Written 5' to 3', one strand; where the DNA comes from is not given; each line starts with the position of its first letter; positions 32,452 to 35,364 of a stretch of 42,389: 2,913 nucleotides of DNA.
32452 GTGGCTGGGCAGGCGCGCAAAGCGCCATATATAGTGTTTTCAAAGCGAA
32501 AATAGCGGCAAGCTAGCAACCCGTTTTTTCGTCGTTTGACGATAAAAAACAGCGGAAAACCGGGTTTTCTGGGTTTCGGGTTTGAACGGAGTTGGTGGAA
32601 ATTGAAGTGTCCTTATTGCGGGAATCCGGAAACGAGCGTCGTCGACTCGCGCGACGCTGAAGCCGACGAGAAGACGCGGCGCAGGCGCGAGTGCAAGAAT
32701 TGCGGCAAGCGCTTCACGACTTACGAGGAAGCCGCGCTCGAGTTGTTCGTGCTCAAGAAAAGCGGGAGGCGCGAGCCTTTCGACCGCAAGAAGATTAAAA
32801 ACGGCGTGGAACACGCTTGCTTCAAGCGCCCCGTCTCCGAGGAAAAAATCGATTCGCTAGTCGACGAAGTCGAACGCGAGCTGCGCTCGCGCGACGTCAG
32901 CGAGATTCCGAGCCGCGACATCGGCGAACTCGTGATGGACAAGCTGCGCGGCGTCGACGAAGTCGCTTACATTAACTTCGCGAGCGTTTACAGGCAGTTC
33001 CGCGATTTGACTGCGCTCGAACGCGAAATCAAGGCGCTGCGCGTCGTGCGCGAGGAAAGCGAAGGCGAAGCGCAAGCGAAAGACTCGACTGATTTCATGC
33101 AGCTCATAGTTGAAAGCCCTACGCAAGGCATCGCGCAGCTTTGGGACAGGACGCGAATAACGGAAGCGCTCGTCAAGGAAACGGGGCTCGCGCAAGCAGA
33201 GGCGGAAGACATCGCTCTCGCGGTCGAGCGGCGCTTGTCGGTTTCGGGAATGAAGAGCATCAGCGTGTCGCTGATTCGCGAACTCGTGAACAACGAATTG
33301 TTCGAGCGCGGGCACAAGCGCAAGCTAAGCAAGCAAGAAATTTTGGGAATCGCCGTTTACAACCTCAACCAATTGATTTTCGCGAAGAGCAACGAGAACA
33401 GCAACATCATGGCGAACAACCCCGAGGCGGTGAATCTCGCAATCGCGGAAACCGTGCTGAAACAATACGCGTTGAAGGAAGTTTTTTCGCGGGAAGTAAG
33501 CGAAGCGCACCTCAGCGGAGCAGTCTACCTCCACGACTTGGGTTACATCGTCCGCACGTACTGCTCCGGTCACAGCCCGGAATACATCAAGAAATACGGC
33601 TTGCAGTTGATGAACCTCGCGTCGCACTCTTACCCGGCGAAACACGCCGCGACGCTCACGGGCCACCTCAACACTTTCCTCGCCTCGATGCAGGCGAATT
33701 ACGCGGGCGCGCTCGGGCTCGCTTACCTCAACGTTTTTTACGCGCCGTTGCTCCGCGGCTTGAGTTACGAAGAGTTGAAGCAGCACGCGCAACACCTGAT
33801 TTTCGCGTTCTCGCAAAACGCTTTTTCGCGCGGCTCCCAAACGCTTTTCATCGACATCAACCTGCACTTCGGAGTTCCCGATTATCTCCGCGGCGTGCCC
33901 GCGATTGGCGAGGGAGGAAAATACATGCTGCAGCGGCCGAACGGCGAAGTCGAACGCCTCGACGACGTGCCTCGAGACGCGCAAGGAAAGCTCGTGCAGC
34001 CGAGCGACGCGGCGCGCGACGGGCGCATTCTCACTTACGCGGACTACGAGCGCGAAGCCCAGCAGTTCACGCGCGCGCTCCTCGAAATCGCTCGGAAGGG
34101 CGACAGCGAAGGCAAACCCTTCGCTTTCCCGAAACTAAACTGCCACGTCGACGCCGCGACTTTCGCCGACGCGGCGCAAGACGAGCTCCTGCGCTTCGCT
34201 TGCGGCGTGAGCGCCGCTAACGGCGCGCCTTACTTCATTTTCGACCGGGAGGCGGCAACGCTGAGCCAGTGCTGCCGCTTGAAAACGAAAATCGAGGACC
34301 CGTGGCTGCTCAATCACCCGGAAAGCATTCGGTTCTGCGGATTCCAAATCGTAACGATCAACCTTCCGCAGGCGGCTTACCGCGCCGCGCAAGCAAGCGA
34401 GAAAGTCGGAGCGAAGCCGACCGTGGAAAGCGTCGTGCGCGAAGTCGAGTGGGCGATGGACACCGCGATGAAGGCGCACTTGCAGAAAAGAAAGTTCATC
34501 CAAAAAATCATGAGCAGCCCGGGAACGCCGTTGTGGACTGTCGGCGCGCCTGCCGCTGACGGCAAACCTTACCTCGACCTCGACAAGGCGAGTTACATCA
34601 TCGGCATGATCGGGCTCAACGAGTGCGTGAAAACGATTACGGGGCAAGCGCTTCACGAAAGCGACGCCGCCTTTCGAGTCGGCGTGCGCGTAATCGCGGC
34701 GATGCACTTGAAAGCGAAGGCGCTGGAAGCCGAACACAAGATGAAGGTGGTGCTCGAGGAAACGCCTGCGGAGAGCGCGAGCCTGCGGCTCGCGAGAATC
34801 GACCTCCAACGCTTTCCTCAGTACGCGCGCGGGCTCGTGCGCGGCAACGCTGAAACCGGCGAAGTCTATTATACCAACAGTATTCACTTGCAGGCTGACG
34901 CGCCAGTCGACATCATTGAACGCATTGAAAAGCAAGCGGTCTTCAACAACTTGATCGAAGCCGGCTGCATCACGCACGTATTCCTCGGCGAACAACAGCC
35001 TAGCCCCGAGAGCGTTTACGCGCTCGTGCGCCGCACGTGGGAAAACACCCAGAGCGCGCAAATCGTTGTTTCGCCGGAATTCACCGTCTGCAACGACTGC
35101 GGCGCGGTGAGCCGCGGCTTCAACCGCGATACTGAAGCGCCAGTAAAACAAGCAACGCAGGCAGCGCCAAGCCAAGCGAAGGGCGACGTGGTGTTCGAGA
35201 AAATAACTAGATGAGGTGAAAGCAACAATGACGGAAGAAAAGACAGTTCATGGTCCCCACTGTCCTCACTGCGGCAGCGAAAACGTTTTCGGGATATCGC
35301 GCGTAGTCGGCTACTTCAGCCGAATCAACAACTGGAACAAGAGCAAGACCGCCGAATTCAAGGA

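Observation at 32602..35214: A complete NrdR repressor module fused in frame to the class III ribonucleotide reductase it would be expected to regulate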

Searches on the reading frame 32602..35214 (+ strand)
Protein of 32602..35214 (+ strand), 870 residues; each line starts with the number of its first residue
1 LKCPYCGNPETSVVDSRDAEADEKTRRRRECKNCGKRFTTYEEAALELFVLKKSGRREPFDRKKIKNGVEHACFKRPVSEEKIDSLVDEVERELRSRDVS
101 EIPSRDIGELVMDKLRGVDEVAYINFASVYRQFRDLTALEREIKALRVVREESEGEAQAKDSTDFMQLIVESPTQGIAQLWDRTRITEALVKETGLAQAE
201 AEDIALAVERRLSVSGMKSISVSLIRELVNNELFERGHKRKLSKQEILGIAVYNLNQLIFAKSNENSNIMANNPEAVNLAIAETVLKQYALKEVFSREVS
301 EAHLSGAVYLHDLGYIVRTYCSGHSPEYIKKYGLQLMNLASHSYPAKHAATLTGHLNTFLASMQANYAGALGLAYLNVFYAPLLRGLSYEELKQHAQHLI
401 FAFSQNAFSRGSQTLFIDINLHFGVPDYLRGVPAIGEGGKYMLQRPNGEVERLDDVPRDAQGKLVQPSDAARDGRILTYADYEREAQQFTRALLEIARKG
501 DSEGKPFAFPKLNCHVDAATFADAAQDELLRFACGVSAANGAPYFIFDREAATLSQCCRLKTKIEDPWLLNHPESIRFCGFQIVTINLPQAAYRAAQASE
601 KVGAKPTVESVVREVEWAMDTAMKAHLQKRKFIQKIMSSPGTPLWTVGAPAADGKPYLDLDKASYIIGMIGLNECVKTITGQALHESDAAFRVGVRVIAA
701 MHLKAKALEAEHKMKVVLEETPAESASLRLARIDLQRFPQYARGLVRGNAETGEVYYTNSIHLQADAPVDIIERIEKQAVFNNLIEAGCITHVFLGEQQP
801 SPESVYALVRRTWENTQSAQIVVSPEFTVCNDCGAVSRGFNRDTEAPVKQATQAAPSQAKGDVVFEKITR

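Call 3: search_protein_families(library=pfam, proteins=[window:32602-35214:+], max_evalue=0.01)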
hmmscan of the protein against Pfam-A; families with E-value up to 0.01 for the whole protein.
window:32602-35214:+ (870 aa): 6 families
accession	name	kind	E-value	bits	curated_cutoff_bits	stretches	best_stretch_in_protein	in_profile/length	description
PF13597.11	NRDD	-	1.7e-108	364.1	26.2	1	265-836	1-517/562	Anaerobic ribonucleoside-triphosphate reductase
PF03477.21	ATP-cone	-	1.9e-30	105.7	25.8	2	49-135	2-87/88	ATP cone domain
PF22811.2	Zn_ribbon_NrdR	-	4.2e-19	68.6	27.2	1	1-42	1-42/42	Transcriptional repressor NrdR-like, N-terminal domain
PF08271.17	Zn_Ribbon_TF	-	5.8e-05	23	29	0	1-20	1-19/43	TFIIB zinc-binding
PF01096.23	Zn_ribbon_TFIIS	-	0.0001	22.5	21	1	2-39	2-39/39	Transcription factor S-II (TFIIS)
PF13248.11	Zn_ribbon_3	-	0.0086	16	27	0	2-12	4-15/26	zinc-ribbon domain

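Call 4: search_protein_families(library=ncbifam, proteins=[window:32602-35214:+], max_evalue=0.01)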
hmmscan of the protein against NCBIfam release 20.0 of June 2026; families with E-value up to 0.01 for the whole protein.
window:32602-35214:+ (870 aa): 13 families
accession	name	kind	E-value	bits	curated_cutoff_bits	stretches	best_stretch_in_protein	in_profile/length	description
TIGR02487.1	NrdD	equivalog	3.6e-94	316.4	326.35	1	264-837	1-537/581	anaerobic ribonucleoside-triphosphate reductase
NF006126.0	PRK08270.1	equivalog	3.3e-76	257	548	1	50-837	5-638/684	ribonucleoside triphosphate reductase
NF006358.0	PRK08579.1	equivalog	1.3e-49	169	585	3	262-427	23-186/624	anaerobic ribonucleoside triphosphate reductase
TIGR00244.1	TIGR00244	equivalog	6.5e-48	162.5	124.65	1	1-146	1-147/147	transcriptional regulator NrdR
NF005497.0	PRK07111.1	equivalog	3e-40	138.3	764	3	582-836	453-697/746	anaerobic ribonucleoside triphosphate reductase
NF006732.0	PRK09263.1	equivalog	1.1e-31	110.1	657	3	583-821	409-637/712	anaerobic ribonucleoside-triphosphate reductase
NF006127.0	PRK08271.1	equivalog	1.5e-24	86.5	545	2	497-839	270-583/631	anaerobic ribonucleoside-triphosphate reductase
NF011292.0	PRK14704.1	equivalog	1.5e-22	79.9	736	1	662-811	401-544/618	anaerobic ribonucleoside triphosphate reductase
TIGR02827.1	RNR_anaer_Bdell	equivalog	2.8e-20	72.4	568.3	2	539-837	281-552/596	anaerobic ribonucleoside-triphosphate reductase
NF008994.0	PRK12337.1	equivalog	1.1e-05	24.2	603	1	157-236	79-155/492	2-phosphoglycerate kinase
TIGR03655.1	anti_R_Lar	subfamily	5.4e-05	23.4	39.6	1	2-41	3-41/55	Lar family restriction alleviation protein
NF003259.0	PRK04220.1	equivalog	0.0012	18.3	343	0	192-240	27-75/306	2-phosphoglycerate kinase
NF047912.1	ECs_2282_CxxC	subfamily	0.0076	16.1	37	1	1-39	3-38/60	ECs_2282 family putative zinc-binding protein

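Call 6: find_homologous_proteins(query=window:32602-35214:+, max_evalue=1e-10)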
Query window:32602-35214:+ (870 aa): 1913 proteins with E <= 1e-10 among 8000 candidates; the best 120 are listed.
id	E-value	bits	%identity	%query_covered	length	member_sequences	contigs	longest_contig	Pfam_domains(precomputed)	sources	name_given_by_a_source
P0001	0.0e+0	1959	100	100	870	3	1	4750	PF22811.3,PF03477.22,PF13597.12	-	-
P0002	0.0e+0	1728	90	99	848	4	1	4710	PF22811.3,PF03477.22,PF13597.12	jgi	jgi:ribonucleoside-triphosphate reductase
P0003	0.0e+0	1715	86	100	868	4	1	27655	PF22811.3,PF03477.22,PF13597.12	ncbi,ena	-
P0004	0.0e+0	1715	87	100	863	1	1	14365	PF22811.3,PF03477.22,PF13597.12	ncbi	ncbi:MAG: transcriptional regulator NrdR [Candidatus Norongarragalinales archaeon]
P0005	0.0e+0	1689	84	100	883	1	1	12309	PF22811.3,PF03477.22,PF13597.12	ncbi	ncbi:MAG: transcriptional regulator NrdR [Candidatus Micrarchaeota archaeon]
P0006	0.0e+0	1176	61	97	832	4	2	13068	PF22811.3,PF03477.22,PF13597.12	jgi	jgi:ribonucleoside-triphosphate reductase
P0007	0.0e+0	1170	60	97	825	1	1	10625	PF22811.3,PF03477.22,PF13597.12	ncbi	-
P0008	0.0e+0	1170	61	97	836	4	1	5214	PF22811.3,PF03477.22,PF13597.12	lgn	-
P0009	0.0e+0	1170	61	97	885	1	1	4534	PF22811.3,PF03477.22,PF13597.12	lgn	-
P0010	0.0e+0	1169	61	97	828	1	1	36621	PF22811.3,PF03477.22,PF13597.12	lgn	-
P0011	0.0e+0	1167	61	97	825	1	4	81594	PF22811.3,PF03477.22,PF13597.12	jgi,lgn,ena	-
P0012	0.0e+0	1160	61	97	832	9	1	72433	PF22811.3,PF03477.22,PF13597.12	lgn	-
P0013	0.0e+0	1160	61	97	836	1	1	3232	PF22811.3,PF03477.22,PF13597.12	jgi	jgi:transcriptional regulator NrdR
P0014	0.0e+0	1160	60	97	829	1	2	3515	PF22811.3,PF03477.22,PF13597.12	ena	-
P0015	0.0e+0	1158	61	97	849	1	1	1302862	PF22811.3,PF03477.22,PF13597.12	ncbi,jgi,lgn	ncbi:MAG: transcriptional regulator NrdR [Candidatus Micrarchaeia archaeon]|jgi:ribonucleoside-triph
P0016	0.0e+0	1157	60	97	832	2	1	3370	PF22811.3,PF03477.22,PF13597.12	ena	-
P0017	0.0e+0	1157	60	97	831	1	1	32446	PF22811.3,PF03477.22,PF13597.12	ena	-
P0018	0.0e+0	1154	60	97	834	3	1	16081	PF22811.3,PF03477.22,PF13597.12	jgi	-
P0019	0.0e+0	1153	61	97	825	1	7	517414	PF22811.3,PF03477.22,PF13597.12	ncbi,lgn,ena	-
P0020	0.0e+0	1153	60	97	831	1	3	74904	PF22811.3,PF03477.22,PF13597.12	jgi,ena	-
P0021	0.0e+0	1150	60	97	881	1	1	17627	PF22811.3,PF03477.22,PF13597.12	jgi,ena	-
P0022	0.0e+0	1150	60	97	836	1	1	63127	PF22811.3,PF03477.22,PF13597.12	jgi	jgi:ribonucleoside-triphosphate reductase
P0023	0.0e+0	1146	60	98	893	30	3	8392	PF22811.3,PF03477.22,PF13597.12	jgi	-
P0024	0.0e+0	1145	60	97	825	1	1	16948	PF22811.3,PF03477.22,PF13597.12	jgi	-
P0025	0.0e+0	1141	60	97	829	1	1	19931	PF22811.3,PF03477.22,PF13597.12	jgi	-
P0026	0.0e+0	1137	60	97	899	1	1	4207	PF22811.3,PF03477.22,PF13597.12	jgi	-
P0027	0.0e+0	1136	59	98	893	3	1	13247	PF22811.3,PF03477.22,PF13597.12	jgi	-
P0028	0.0e+0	1136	60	97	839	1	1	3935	PF22811.3,PF03477.22,PF13597.12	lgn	-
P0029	0.0e+0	1134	59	97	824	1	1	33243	PF22811.3,PF03477.22,PF13597.12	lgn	-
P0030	0.0e+0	1133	59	97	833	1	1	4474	PF22811.3,PF03477.22,PF13597.12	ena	-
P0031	0.0e+0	1130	58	98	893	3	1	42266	PF22811.3,PF03477.22,PF13597.12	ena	-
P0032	0.0e+0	1129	59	98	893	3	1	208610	PF22811.3,PF03477.22,PF13597.12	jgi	jgi:ribonucleoside-triphosphate reductase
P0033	0.0e+0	1129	61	97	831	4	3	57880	PF22811.3,PF03477.22,PF13597.12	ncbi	-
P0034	0.0e+0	1128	59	98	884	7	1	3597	PF22811.3,PF03477.22,PF13597.12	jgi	-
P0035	0.0e+0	1128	58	98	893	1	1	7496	PF22811.3,PF03477.22,PF13597.12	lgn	-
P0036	0.0e+0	1128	58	98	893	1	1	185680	PF22811.3,PF03477.22,PF13597.12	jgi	jgi:ribonucleoside-triphosphate reductase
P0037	0.0e+0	1125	59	50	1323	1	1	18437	PF05204.20,PF22811.3,PF03477.22,PF14528.12,PF14890.12,PF13597.12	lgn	-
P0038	0.0e+0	1125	58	98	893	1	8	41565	PF22811.3,PF03477.22,PF13597.12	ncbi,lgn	-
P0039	0.0e+0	1124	65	48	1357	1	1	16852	PF22811.3,PF03477.22,PF14528.12,PF14890.12,PF13597.12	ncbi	-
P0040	0.0e+0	1124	58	98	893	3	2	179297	PF22811.3,PF03477.22,PF13597.12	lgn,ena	-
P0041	0.0e+0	1123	58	97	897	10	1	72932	PF22811.3,PF03477.22,PF13597.12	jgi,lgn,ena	-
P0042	0.0e+0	1123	58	98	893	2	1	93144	PF22811.3,PF03477.22,PF13597.12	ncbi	ncbi:MAG: anaerobic ribonucleoside-triphosphate reductase [Candidatus Aenigmatarchaeota archaeon]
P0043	0.0e+0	1122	62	48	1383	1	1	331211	PF22811.3,PF03477.22,PF14528.12,PF14890.12,PF13597.12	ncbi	-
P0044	0.0e+0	1121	57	98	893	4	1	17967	PF22811.3,PF03477.22,PF13597.12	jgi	-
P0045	0.0e+0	1121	57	98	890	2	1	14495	PF22811.3,PF03477.22,PF13597.12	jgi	jgi:ribonucleoside-triphosphate reductase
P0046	0.0e+0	1118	58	98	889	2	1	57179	PF22811.3,PF03477.22,PF13597.12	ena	-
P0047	0.0e+0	1117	58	97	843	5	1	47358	PF22811.3,PF03477.22,PF13597.12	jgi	-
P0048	0.0e+0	1117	59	97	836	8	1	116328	PF22811.3,PF03477.22,PF13597.12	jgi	jgi:ribonucleoside-triphosphate reductase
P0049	0.0e+0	1116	58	98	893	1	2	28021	PF22811.3,PF03477.22,PF13597.12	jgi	-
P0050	0.0e+0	1114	59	97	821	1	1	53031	PF22811.3,PF03477.22,PF13597.12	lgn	-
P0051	0.0e+0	1113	57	98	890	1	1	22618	PF22811.3,PF03477.22,PF13597.12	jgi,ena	-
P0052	0.0e+0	1112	59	97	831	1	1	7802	PF22811.3,PF03477.22,PF13597.12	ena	-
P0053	0.0e+0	1112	57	97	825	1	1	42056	PF22811.3,PF03477.22,PF13597.12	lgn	-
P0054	0.0e+0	1110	58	98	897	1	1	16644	PF22811.3,PF03477.22,PF13597.12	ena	-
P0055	0.0e+0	1110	58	97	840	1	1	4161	PF22811.3,PF03477.22,PF13597.12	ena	-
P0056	0.0e+0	1109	58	97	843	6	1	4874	PF22811.3,PF03477.22,PF13597.12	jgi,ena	-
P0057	0.0e+0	1109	58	97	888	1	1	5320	PF22811.3,PF03477.22,PF13597.12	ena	-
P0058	0.0e+0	1108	57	98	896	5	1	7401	PF22811.3,PF03477.22,PF13597.12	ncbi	-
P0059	0.0e+0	1106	58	97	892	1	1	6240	PF22811.3,PF03477.22,PF13597.12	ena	-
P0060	0.0e+0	1105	61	92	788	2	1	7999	PF03477.22,PF13597.12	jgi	-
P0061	0.0e+0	1104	58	97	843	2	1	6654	PF22811.3,PF03477.22,PF13597.12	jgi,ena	-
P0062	0.0e+0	1104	58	96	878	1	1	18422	PF22811.3,PF03477.22,PF13597.12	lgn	-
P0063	0.0e+0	1101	58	97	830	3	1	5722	PF22811.3,PF03477.22,PF13597.12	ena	-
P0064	0.0e+0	1100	60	92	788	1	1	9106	PF03477.22,PF13597.12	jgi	-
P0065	0.0e+0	1099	60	92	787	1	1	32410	PF03477.22,PF13597.12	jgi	-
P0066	0.0e+0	1090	58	97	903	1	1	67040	PF22811.3,PF03477.22,PF23451.2,PF13597.12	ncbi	ncbi:MAG: anaerobic ribonucleoside-triphosphate reductase [Candidatus Aenigmatarchaeota archaeon]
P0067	0.0e+0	1088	58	99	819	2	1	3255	PF22811.3,PF03477.22,PF13597.12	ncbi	-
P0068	0.0e+0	1087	57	97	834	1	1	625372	PF22811.3,PF03477.22,PF13597.12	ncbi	-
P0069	0.0e+0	1085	59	94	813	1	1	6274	PF03477.22,PF13597.12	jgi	-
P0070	0.0e+0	1079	57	98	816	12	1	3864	PF22811.3,PF03477.22,PF13597.12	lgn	-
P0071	0.0e+0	1077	57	97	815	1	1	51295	PF22811.3,PF03477.22,PF13597.12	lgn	-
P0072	0.0e+0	1076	58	94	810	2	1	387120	PF03477.22,PF13597.12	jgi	-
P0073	0.0e+0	1067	56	99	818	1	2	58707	PF22811.3,PF03477.22,PF13597.12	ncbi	ncbi:MAG: anaerobic ribonucleoside-triphosphate reductase [archaeon]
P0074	0.0e+0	1066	57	97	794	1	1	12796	PF22811.3,PF03477.22,PF13597.12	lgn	-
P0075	0.0e+0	1065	57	97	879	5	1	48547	PF22811.3,PF03477.22,PF13597.12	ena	-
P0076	0.0e+0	1062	57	97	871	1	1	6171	PF22811.3,PF03477.22,PF13597.12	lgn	-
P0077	0.0e+0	1060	57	97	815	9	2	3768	PF22811.3,PF03477.22,PF13597.12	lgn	-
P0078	0.0e+0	1060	60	89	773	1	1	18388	PF03477.22,PF13597.12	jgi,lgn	-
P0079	0.0e+0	1054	56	97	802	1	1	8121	PF22811.3,PF03477.22,PF13597.12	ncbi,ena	-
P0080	0.0e+0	1036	57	98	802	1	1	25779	PF22811.3,PF03477.22,PF13597.12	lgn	-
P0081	0.0e+0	1035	55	98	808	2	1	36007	PF22811.3,PF03477.22,PF13597.12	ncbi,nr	ncbi:MAG: anaerobic ribonucleoside-triphosphate reductase [Asgard group archaeon]|nr:anaerobic ribon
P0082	0.0e+0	1031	55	97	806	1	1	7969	PF22811.3,PF03477.22,PF13597.12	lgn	-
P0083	0.0e+0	1029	55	97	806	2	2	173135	PF22811.3,PF03477.22,PF13597.12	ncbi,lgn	-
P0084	0.0e+0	1029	55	97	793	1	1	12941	PF22811.3,PF03477.22,PF13597.12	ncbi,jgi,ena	-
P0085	0.0e+0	1026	56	97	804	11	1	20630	PF22811.3,PF03477.22,PF13597.12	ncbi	-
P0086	0.0e+0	1021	55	98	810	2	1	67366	PF22811.3,PF03477.22,PF13597.12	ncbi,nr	ncbi:MAG: anaerobic ribonucleoside-triphosphate reductase [Candidatus Heimdallarchaeota archaeon]|nr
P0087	0.0e+0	1020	56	97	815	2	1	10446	PF22811.3,PF03477.22,PF13597.12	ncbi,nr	ncbi:anaerobic ribonucleoside-triphosphate reductase [Candidatus Heimdallarchaeota archaeon]|nr:MAG:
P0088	0.0e+0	1019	55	97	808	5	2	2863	PF22811.3,PF03477.22,PF13597.12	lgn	-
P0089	0.0e+0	1018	54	98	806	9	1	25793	PF22811.3,PF03477.22,PF13597.12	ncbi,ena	-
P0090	0.0e+0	1018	54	97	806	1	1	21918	PF22811.3,PF03477.22,PF13597.12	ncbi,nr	ncbi:MAG: anaerobic ribonucleoside-triphosphate reductase [Asgard group archaeon]|nr:anaerobic ribon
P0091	0.0e+0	1017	54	97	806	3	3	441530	PF22811.3,PF03477.22,PF13597.12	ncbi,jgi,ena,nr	ncbi:MAG TPA: anaerobic ribonucleoside-triphosphate reductase [Candidatus Bathyarchaeia archaeon]|nr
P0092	0.0e+0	1015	55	97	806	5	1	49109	PF22811.3,PF03477.22,PF13597.12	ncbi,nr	ncbi:MAG: anaerobic ribonucleoside-triphosphate reductase [Candidatus Heimdallarchaeota archaeon]|nr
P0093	0.0e+0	1013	54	97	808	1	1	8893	PF22811.3,PF03477.22,PF13597.12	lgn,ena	-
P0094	0.0e+0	1013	55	97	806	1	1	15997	PF22811.3,PF03477.22,PF13597.12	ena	-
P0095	0.0e+0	1012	54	97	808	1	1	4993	PF22811.3,PF03477.22,PF13597.12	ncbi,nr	ncbi:MAG: anaerobic ribonucleoside-triphosphate reductase [Asgard group archaeon]|nr:anaerobic ribon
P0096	3.0e-298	1010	54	97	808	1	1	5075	PF22811.3,PF03477.22,PF13597.12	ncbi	-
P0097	1.1e-297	1008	55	97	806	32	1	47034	PF22811.3,PF03477.22,PF13597.12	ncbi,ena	-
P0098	1.2e-297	1008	53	97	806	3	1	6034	PF22811.3,PF03477.22,PF13597.12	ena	-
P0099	1.5e-293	994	55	94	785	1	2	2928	PF22811.3,PF03477.22,PF13597.12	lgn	-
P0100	3.4e-293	993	56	92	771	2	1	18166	PF03477.22,PF13597.12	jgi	-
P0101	3.5e-293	993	54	97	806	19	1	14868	PF22811.3,PF03477.22,PF13597.12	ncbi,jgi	ncbi:MAG: anaerobic ribonucleoside-triphosphate reductase [Candidatus Heimdallarchaeota archaeon]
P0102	6.5e-292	989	54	95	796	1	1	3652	PF22811.3,PF03477.22,PF13597.12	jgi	-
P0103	6.8e-292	989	63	80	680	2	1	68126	PF03477.22,PF13597.12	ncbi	ncbi:MAG: anaerobic ribonucleoside-triphosphate reductase [Candidatus Woesearchaeota archaeon]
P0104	1.3e-291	988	54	97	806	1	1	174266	PF22811.3,PF03477.22,PF13597.12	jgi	-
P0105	4.4e-289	980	52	97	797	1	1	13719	PF22811.3,PF03477.22,PF13597.12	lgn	-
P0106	1.3e-281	955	63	75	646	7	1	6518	PF13597.12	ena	-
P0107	7.1e-280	949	57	85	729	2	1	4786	PF22811.3,PF03477.22,PF13597.12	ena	-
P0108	1.0e-278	945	57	83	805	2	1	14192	PF03477.22,PF13597.12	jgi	jgi:ribonucleoside-triphosphate reductase (formate)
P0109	1.6e-278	945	51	97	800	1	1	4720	PF22811.3,PF03477.22,PF13597.12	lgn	-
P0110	2.8e-277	941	54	92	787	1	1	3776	PF03477.22,PF13597.12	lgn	-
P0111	1.1e-275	935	57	85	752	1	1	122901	PF13597.12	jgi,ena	-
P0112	1.1e-275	935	58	80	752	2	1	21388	PF03477.22,PF13597.12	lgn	-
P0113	1.5e-275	935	54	91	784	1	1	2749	PF03477.22,PF13597.12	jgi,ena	-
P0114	1.6e-275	935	60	83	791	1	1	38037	PF03477.22,PF13597.12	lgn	-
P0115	1.8e-275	935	59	80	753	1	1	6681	PF03477.22,PF13597.12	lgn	-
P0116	2.3e-275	934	54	91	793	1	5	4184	PF03477.22,PF13597.12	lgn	-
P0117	2.3e-274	931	57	82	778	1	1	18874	PF03477.22,PF13597.12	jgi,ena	-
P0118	4.2e-274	930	50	97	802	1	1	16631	PF22811.3,PF03477.22,PF13597.12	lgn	-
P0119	1.7e-273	928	53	92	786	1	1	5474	PF03477.22,PF13597.12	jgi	jgi:ribonucleoside-triphosphate reductase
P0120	3.2e-273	927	52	92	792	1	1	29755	PF03477.22,PF13597.12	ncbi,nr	ncbi:anaerobic ribonucleoside-triphosphate reductase [Candidatus Woesearchaeota archaeon]|nr:anaerob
